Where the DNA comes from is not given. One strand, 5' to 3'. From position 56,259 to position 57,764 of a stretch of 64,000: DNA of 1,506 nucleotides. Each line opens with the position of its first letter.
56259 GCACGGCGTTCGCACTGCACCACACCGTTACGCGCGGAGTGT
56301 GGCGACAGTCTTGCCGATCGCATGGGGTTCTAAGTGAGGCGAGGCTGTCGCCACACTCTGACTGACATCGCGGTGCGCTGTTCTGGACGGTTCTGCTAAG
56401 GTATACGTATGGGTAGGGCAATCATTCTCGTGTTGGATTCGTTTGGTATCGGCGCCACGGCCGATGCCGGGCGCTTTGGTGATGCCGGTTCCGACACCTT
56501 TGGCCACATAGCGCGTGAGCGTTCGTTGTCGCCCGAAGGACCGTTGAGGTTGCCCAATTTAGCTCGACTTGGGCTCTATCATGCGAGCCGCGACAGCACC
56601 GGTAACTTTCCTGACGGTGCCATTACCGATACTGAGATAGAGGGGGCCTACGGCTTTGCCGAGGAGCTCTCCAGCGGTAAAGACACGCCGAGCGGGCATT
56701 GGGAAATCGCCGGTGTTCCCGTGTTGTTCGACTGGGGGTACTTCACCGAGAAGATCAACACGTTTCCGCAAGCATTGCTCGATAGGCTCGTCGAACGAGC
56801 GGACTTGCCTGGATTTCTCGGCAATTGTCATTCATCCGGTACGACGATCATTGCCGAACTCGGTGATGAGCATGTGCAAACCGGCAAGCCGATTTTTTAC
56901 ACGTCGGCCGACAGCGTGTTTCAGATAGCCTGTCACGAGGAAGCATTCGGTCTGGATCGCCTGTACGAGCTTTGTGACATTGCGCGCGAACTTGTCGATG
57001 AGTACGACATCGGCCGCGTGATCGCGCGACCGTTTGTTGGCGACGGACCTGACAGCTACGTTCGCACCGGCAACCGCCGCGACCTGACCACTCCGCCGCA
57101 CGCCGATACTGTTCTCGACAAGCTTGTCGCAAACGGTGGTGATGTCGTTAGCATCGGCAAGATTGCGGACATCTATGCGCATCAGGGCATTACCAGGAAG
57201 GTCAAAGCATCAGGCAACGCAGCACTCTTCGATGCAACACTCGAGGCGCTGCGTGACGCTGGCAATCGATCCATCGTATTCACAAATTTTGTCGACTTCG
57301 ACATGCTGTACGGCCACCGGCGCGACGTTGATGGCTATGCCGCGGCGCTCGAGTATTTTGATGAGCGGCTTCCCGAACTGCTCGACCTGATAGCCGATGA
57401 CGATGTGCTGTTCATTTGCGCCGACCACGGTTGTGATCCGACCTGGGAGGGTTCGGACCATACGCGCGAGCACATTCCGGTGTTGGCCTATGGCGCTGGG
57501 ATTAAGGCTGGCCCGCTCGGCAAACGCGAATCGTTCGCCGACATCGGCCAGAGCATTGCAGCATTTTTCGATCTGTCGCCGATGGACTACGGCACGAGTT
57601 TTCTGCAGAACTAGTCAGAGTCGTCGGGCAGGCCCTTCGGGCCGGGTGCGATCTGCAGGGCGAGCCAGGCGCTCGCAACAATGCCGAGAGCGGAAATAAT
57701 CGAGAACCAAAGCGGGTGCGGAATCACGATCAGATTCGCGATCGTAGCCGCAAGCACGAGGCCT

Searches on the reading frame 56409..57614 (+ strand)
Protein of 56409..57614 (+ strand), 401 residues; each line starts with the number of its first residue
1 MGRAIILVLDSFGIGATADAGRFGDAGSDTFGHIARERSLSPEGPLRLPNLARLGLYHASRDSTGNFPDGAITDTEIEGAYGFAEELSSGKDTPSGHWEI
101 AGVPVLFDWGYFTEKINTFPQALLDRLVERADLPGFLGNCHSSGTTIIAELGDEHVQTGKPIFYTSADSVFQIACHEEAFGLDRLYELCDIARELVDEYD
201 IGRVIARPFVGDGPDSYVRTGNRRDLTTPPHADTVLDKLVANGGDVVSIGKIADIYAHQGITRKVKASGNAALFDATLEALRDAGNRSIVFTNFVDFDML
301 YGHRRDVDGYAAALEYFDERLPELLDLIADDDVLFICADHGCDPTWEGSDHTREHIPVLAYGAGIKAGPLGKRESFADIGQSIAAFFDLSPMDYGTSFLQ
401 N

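Call 46: search_protein_families(library=pfam, proteins=[window:56409-57614:+], max_evalue=0.0001)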
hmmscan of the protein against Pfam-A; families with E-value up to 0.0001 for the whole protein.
window:56409-57614:+ (401 aa): 1 family
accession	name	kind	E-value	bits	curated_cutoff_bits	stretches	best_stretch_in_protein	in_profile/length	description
PF01676.23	Metalloenzyme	-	7.8e-43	147.2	24.3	1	3-390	2-251/252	Metalloenzyme superfamily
